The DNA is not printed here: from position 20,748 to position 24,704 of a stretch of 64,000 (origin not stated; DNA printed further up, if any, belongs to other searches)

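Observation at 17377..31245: GntR-linked two-operon locus: twin TAXI-TRAP importers around a mutase-like / opine-dehydrogenase-like / DUF4392 enzyme set with no pathway I can name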

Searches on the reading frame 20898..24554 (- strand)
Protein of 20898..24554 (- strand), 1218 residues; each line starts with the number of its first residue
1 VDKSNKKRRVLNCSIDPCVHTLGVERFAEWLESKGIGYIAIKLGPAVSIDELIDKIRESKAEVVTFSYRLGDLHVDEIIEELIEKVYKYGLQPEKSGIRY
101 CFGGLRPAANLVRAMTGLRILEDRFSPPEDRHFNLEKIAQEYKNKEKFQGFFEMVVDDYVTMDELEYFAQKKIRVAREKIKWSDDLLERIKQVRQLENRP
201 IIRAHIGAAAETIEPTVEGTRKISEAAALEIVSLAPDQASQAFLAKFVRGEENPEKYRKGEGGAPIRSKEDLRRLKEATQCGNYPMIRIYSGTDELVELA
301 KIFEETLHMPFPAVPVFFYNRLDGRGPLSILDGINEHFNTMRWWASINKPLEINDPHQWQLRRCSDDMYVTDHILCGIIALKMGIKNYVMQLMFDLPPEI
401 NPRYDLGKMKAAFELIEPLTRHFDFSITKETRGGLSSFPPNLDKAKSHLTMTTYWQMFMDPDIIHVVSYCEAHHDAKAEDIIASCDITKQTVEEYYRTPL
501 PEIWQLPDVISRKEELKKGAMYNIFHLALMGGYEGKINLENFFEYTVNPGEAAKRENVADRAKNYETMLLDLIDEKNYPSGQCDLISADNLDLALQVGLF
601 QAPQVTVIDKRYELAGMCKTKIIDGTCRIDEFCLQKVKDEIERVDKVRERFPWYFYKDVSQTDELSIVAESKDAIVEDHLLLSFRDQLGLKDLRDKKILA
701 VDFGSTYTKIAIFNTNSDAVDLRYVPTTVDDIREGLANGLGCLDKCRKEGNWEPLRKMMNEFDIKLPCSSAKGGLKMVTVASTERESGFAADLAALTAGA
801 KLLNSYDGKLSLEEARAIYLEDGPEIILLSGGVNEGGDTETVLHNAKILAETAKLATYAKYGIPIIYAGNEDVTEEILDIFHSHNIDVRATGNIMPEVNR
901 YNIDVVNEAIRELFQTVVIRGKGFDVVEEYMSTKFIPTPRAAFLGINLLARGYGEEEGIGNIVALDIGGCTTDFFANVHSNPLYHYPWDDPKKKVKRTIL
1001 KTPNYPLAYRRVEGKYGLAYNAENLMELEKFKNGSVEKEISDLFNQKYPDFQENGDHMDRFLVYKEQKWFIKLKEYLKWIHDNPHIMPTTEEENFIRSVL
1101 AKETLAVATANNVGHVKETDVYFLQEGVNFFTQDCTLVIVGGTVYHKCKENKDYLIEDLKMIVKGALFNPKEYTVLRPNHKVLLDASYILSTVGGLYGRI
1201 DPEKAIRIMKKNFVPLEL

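Call 3: search_protein_families(library=pfam, proteins=[window:20898-24554:-], max_evalue=0.01)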
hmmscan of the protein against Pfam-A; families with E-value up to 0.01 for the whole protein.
window:20898-24554:- (1218 aa): 2 families
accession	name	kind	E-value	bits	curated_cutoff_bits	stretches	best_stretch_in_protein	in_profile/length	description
PF13941.12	MutL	-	5.4e-86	289.6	27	1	698-1212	1-449/450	MutL protein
PF02310.24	B12-binding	-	0.00022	21.5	32.1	1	9-107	2-91/121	B12 binding domain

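Call 4: search_protein_families(library=ncbifam, proteins=[window:20898-24554:-], max_evalue=0.01)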
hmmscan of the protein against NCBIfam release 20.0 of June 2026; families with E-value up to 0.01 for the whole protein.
window:20898-24554:- (1218 aa): 3 families
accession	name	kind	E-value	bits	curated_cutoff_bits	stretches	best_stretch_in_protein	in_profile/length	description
NF040745.1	accessory_GlmL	equivalog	6.6e-83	279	475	1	699-1213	2-457/459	methylaspartate mutase accessory protein GlmL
TIGR01319.1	glmL_fam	subfamily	5.9e-61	206.7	204.05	2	701-1028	1-300/456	GlmL family protein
NF040744.1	ornith_Or-4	equivalog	7.5e-49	166.5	600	2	698-1045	3-322/448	GlmL-related ornithine degradation protein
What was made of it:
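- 20898..22463 (-): Fusion protein residues 698-1218: GlmL/MutL-type ATPase of the ASKHA (actin/sugar-kinase) fold; putative reactivase. TIGR01319 at 206.7 bits against a cutoff of 204 (calls 3, 4).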

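Call 6: search_solved_structures(query=window:20898-24554:-, max_evalue=1, show_alignments=2)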
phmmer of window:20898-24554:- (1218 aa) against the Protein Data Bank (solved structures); distinct sequences matched with E-value up to 1: 0.

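Call 8: find_homologous_proteins(query=window:20898-24554:-)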
Query window:20898-24554:- (1218 aa): 427 proteins with E <= 0.001 among 8000 candidates; the best 120 are listed.
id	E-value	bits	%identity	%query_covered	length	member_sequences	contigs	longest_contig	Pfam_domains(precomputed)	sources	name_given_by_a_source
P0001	0.0e+0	2630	92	100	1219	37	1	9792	PF13941.13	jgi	jgi:uncharacterized protein (TIGR01319 family)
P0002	0.0e+0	2606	91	100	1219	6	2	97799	PF13941.13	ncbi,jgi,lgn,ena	-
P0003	0.0e+0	2539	88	100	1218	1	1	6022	PF13941.13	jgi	jgi:uncharacterized protein (TIGR01319 family)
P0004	0.0e+0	2537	88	100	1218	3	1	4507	PF13941.13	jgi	-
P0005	0.0e+0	2535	88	100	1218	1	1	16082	PF13941.13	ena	-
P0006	0.0e+0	2516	88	100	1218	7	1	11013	PF13941.13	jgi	-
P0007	0.0e+0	2515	87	100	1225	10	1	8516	PF13941.13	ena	-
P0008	0.0e+0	2491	87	100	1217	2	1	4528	PF13941.13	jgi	-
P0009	0.0e+0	2478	86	100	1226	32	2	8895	PF13941.13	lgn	-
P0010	0.0e+0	2476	86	100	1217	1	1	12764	PF13941.13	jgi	-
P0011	0.0e+0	2469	85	100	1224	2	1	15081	PF13941.13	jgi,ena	-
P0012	0.0e+0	2335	81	100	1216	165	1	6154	PF13941.13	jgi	-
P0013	0.0e+0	2262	78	100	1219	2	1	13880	PF13941.13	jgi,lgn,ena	-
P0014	0.0e+0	2258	78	100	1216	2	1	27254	PF13941.13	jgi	-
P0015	0.0e+0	2256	78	100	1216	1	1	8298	PF13941.13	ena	-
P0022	0.0e+0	2250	78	100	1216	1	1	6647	PF13941.13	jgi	jgi:uncharacterized protein (TIGR01319 family)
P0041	0.0e+0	1968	68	100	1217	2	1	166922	PF13941.13,PF02310.25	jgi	jgi:uncharacterized protein (TIGR01319 family)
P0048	0.0e+0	1931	66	100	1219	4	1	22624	PF13941.13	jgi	jgi:uncharacterized protein (TIGR01319 family)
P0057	0.0e+0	1903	66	99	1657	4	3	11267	PF02317.24,PF13941.13,PF02310.25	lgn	-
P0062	0.0e+0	1885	65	100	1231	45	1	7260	PF13941.13,PF02310.25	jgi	jgi:uncharacterized protein (TIGR01319 family)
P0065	0.0e+0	1878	65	100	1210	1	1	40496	PF13941.13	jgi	jgi:uncharacterized protein (TIGR01319 family)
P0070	0.0e+0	1857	65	100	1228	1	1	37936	PF13941.13,PF02310.25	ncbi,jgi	jgi:uncharacterized protein (TIGR01319 family)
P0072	0.0e+0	1849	64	99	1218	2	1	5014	PF13941.13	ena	-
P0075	0.0e+0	1848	64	100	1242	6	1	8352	PF13941.13,PF02310.25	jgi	jgi:uncharacterized protein (TIGR01319 family)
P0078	0.0e+0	1841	64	100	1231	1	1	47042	PF13941.13,PF02310.25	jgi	jgi:uncharacterized protein (TIGR01319 family)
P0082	0.0e+0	1831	64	99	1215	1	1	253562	PF13941.13,PF02310.25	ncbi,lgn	ncbi:MAG: glutamate mutase L [Bacillota bacterium]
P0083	0.0e+0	1821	63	100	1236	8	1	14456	PF13941.13,PF02310.25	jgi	jgi:uncharacterized protein (TIGR01319 family)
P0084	0.0e+0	1818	64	98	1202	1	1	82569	PF13941.13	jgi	jgi:uncharacterized protein (TIGR01319 family)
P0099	0.0e+0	1788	62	100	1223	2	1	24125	PF13941.13,PF02310.25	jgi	jgi:uncharacterized protein (TIGR01319 family)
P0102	0.0e+0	1784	61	100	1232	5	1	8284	PF13941.13,PF02310.25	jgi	jgi:uncharacterized protein (TIGR01319 family)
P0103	0.0e+0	1783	62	100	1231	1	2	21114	PF13941.13,PF02310.25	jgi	jgi:uncharacterized protein (TIGR01319 family)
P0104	0.0e+0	1783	62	100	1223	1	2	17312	PF13941.13,PF02310.25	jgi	jgi:uncharacterized protein (TIGR01319 family)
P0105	0.0e+0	1782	62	100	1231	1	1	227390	PF13941.13,PF02310.25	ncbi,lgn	ncbi:MAG: glutamate mutase L [Chloroflexota bacterium]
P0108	0.0e+0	1780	62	100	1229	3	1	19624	PF13941.13,PF02310.25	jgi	jgi:uncharacterized protein (TIGR01319 family)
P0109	0.0e+0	1780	62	100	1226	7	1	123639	PF13941.13,PF02310.25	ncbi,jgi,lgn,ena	jgi:uncharacterized protein (TIGR01319 family)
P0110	0.0e+0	1779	62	100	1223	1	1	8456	PF13941.13,PF02310.25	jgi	jgi:uncharacterized protein (TIGR01319 family)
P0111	0.0e+0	1779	61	100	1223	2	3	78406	PF13941.13,PF02310.25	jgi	jgi:uncharacterized protein (TIGR01319 family)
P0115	0.0e+0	1777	62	100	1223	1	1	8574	PF13941.13,PF02310.25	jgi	jgi:uncharacterized protein (TIGR01319 family)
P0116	0.0e+0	1776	62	100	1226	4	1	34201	PF13941.13,PF02310.25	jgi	jgi:uncharacterized protein (TIGR01319 family)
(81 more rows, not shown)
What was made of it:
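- NCBI annotators name the family 'glutamate mutase L' (call 8).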

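Call 12: find_related_loci(query=A1, collection=genome_contigs, flank=10000)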
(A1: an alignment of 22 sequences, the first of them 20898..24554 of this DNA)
Query A1 (1218 aa) in genome_contigs; peptide patterns used: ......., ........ (x = any residue, [..] = any of these).
233 stretches matched a pattern; 158 encode a relative of the query (tblastn E <= 1e-3); the best 80 are kept; 80 distinct loci.
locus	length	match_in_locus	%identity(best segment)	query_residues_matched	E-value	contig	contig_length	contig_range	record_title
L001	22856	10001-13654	98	1-1218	0e+0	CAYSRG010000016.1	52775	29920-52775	MAG TPA_asm: uncultured Atribacterota bacterium isolate SRP241326_co4_255 genome assembly, contig: NODE_1011_length_5277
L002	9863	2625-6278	92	1-1218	0e+0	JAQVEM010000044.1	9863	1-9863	MAG: Actinomycetota bacterium isolate STE_135 NODE_17825_length_9863_cov_6.874486_Sandtown_E, whole genome shotgun seque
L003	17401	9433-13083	85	1-1218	0e+0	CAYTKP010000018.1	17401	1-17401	MAG TPA_asm: uncultured Atribacterota bacterium isolate binchicken_co256_870 genome assembly, contig: NODE_7170_length_1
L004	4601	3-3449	86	59-1208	0e+0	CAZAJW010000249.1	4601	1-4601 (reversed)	MAG TPA_asm: uncultured Atribacterota bacterium isolate SRP067234_co1_54 genome assembly, contig: k99_62651, whole genom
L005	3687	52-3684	82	7-1218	0e+0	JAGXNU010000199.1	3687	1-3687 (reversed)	MAG: Promethearchaeota archaeon isolate bin22 NODE_199_length_3687_cov_66.161496, whole genome shotgun sequence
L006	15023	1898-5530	81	7-1218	0e+0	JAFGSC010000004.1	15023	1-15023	MAG: Candidatus Atribacteria bacterium isolate Zod_Metabat.864 k87_45996, whole genome shotgun sequence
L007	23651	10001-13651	79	1-1218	0e+0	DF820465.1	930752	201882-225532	Bacterium UASB270 DNA, scaffold: UASB270_scaffold_3, whole genome shotgun sequence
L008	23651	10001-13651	78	1-1218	0e+0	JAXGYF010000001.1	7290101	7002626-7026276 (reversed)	MAG: Candidatus Vecturithrix sp. isolate AnMBR.bin507 bin507_1, whole genome shotgun sequence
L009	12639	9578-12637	82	7-1027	0e+0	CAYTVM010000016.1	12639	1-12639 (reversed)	MAG TPA_asm: uncultured Atribacterota bacterium isolate binchicken_co94_273 genome assembly, contig: NODE_6918_length_12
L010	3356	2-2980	82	225-1218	0e+0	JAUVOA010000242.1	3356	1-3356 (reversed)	MAG: Atribacterota bacterium isolate CSMAG_624 CSMAG_624_k141_862231_length_3356_cov_12.7030, whole genome shotgun seque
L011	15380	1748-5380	65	6-1218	0e+0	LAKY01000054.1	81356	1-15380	Clostridiales bacterium PH28_bin88 ph28_472, whole genome shotgun sequence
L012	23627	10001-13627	66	1-1211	0e+0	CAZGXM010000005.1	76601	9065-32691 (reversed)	MAG TPA_asm: uncultured Thermoanaerobacteraceae bacterium isolate SRP216583_co2_239 genome assembly, contig: NODE_114_le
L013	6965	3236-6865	66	10-1218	0e+0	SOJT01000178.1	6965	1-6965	MAG: Candidatus Aerophobetes bacterium isolate E44_bin3 NODE_5771_length_6965_cov_18.005933, whole genome shotgun sequen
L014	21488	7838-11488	91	2-1218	0e+0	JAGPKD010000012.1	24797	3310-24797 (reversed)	MAG: Candidatus Oleihabitans oleiphilus isolate Gw_SlDig_bin_28 Gw_SlDig_3181_length_24797_cov_6.741184, whole genome sh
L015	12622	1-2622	93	345-1218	0e+0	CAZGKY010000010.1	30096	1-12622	MAG TPA_asm: uncultured Atribacterota bacterium isolate binchicken_co43_368 genome assembly, contig: NODE_2449_length_30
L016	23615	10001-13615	65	5-1218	0e+0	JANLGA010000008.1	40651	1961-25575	MAG: Bacillota bacterium isolate A05DMB27 NODE_8_length_40651_cov_2.984333, whole genome shotgun sequence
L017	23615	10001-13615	65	6-1218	0e+0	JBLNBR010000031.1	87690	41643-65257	MAG: Ignavibacteriales bacterium isolate MAG146 PRJNA950955_bin8_renamed_30, whole genome shotgun sequence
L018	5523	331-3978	65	5-1218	0e+0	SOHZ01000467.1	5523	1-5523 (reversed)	MAG: Anaerolineales bacterium isolate E26_bin7 NODE_871_length_5523_cov_14.300293, whole genome shotgun sequence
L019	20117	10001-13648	66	2-1216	0e+0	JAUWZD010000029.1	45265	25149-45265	MAG: Spirochaetales bacterium isolate CSMAG_2727 CSMAG_2727_k141_938169_length_45265_cov_12.8939, whole genome shotgun s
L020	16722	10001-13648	65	3-1218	0e+0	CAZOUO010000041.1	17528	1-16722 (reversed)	MAG TPA_asm: uncultured Thermotogae bacterium isolate SRP323688_co1_20 genome assembly, contig: NODE_5257_length_17528_c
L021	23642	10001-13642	65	3-1218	0e+0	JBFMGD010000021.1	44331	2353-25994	MAG: Bacillota bacterium isolate MAG288 MAG288_21, whole genome shotgun sequence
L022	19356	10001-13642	64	5-1218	0e+0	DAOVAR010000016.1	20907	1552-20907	MAG TPA_asm: Candidatus Bipolaricaulota bacterium isolate CSMAG_984 CSMAG_984_k141_2431565_length_20907_cov_7.9508, whol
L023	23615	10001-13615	64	6-1211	0e+0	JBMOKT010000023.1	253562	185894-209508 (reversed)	MAG: Bacillota bacterium isolate Betzabe_MAG005 MAG005_23, whole genome shotgun sequence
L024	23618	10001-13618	64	5-1218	0e+0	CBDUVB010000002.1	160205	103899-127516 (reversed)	MAG TPA_asm: uncultured bacterium isolate SRR22302362_binner12_Refined_56 genome assembly, contig: ERZ25746724.9, whole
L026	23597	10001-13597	63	4-1218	0e+0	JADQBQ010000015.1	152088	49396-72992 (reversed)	MAG: Clostridiales bacterium isolate Soudan_19 NODE_78_length_152088_cov_481.663093, whole genome shotgun sequence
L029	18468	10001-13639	64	6-1218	0e+0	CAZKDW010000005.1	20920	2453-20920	MAG TPA_asm: uncultured Thermotogae bacterium isolate binchicken_co243_156 genome assembly, contig: NODE_1936_length_209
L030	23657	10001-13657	62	2-1218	0e+0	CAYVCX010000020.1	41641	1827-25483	MAG TPA_asm: uncultured Anaerolineales bacterium isolate SRP141376_co1_360 genome assembly, contig: NODE_2238_length_416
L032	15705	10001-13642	62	3-1218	0e+0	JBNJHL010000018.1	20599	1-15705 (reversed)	MAG: Bacillota bacterium isolate Y22_0dBSd3.bin.77 NODE_1964_length_20599_cov_4.996634, whole genome shotgun sequence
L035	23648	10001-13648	62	5-1218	0e+0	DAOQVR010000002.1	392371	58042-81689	MAG TPA_asm: Anaerolineae bacterium isolate AMR_MDS_1083 NODE_7_length_392371_cov_24.609575, whole genome shotgun sequen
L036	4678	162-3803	62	3-1218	0e+0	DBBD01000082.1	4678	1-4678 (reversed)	MAG TPA_asm: Firmicutes bacterium UBA993 UBA993_contig_5298, whole genome shotgun sequence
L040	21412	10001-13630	65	7-1218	0e+0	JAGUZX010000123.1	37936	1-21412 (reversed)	MAG: Desulfovibrio sp. isolate DeMMO6_25 c_000000054415, whole genome shotgun sequence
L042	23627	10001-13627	61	4-1217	0e+0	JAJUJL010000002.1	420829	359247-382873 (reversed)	MAG: Chloroflexota bacterium isolate bin116 k141_1059020_length_420829_cov_21.4510, whole genome shotgun sequence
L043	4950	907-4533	60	5-1218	0e+0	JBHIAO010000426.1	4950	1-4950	MAG: Anaerolineae bacterium isolate K_2_bin.73 NODE_11097_length_4950_cov_12.638407, whole genome shotgun sequence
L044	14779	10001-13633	59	3-1218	0e+0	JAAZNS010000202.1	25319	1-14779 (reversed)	MAG: Chloroflexota bacterium isolate AS27yjCOA_192 76873_AS27, whole genome shotgun sequence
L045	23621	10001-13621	60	7-1218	0e+0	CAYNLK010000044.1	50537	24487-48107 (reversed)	MAG TPA_asm: uncultured Caldilineaceae bacterium isolate binchicken_co44_236 genome assembly, contig: NODE_1253_length_5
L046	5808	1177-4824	60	1-1218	0e+0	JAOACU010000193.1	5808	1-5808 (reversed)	MAG: Anaerolineae bacterium isolate SKW216 NODE_192_length_5808_cov_2.648054, whole genome shotgun sequence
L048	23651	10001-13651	59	3-1218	0e+0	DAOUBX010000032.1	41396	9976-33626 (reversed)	MAG TPA_asm: Anaerolineales bacterium isolate H71_756 k91_1022868, whole genome shotgun sequence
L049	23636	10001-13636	59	2-1218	0e+0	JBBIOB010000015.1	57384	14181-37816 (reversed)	MAG: Armatimonadota bacterium isolate ESF170215_bin_27 NODE_379_length_57384_cov_3.38986, whole genome shotgun sequence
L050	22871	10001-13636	60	3-1218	0e+0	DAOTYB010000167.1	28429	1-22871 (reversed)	MAG TPA_asm: Anaerolineae bacterium isolate H23_303 k115_44777, whole genome shotgun sequence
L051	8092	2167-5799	59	3-1218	0e+0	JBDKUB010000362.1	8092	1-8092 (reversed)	MAG: Anaerolineaceae bacterium isolate 7_bin.113_R1 c_000000145321, whole genome shotgun sequence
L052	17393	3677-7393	59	7-1218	0e+0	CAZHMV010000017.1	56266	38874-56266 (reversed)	MAG TPA_asm: uncultured Anaerolineales bacterium isolate binchicken_co172_219 genome assembly, contig: NODE_303_length_5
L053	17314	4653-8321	60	7-1218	0e+0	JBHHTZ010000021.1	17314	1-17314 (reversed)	MAG: Anaerolineae bacterium isolate S.6.sp3_bin.4 NODE_461_length_17314_cov_12.057709, whole genome shotgun sequence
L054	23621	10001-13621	59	7-1218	0e+0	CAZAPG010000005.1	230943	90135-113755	MAG TPA_asm: uncultured Caldilineaceae bacterium isolate binchicken_co350_69 genome assembly, contig: NODE_35_length_230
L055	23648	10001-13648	59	1-1218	0e+0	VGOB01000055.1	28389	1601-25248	MAG: Chloroflexi bacterium isolate K_DeepCast_250m_m1_199 K_DeepCast_250m_m1_199_Ga0194125_10002843, whole genome shotgu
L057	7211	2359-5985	58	5-1218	0e+0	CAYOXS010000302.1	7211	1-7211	MAG TPA_asm: uncultured Caldilineaceae bacterium isolate SRP323723_co1_131 genome assembly, contig: NODE_8833_length_721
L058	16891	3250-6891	58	2-1218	0e+0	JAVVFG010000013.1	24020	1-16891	MAG: Anaerolineae bacterium isolate TamC13-41 NODE_1769_length_24020_cov_4.795660, whole genome shotgun sequence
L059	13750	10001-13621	59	7-1218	0e+0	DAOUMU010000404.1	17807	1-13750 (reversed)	MAG TPA_asm: Anaerolineae bacterium isolate W92_265 k127_223126, whole genome shotgun sequence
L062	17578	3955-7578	59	6-1218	0e+0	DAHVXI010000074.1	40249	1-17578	MAG TPA_asm: Chloroflexi bacterium isolate clean759 k141_1678167, whole genome shotgun sequence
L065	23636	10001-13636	59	2-1218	0e+0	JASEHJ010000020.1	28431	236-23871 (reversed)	MAG: bacterium isolate Yes70-20 NODE_20_length_28431_cov_5.773541, whole genome shotgun sequence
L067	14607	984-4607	59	5-1218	0e+0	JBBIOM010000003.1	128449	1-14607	MAG: Armatimonadota bacterium isolate EPS170215_bin_28 NODE_53_length_128449_cov_32.742309, whole genome shotgun sequenc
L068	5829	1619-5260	58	2-1218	0e+0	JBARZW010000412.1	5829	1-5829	MAG: Candidatus Promineifilaceae bacterium isolate MFD12960_ilm_asm_bin17 k127_275637, whole genome shotgun sequence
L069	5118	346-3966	58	7-1218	0e+0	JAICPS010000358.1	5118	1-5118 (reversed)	MAG: Anaerolineae bacterium isolate TY_FP_2_bin.36 k141_5168533_length_5118_cov_9.3818, whole genome shotgun sequence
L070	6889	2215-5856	58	6-1218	0e+0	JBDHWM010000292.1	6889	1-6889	MAG: Caldilinea sp. isolate AS-MICRO-3CA.126 NODE_55209_length_6889_cov_17.300384, whole genome shotgun sequence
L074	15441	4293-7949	57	2-1218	0e+0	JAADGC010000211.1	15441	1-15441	MAG: Chloroflexota bacterium isolate M_MetaBat97 contig-127_16126, whole genome shotgun sequence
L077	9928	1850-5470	58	7-1218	0e+0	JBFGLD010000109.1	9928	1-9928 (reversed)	MAG: Anaerolineae bacterium isolate Mix_sand03.2021.01.D.74 k141_2300746_length_9928_cov_9.2249, whole genome shotgun se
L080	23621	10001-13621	59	7-1218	0e+0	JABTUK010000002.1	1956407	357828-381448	MAG: Anaerolineales bacterium isolate H5_CFX5 seq002, whole genome shotgun sequence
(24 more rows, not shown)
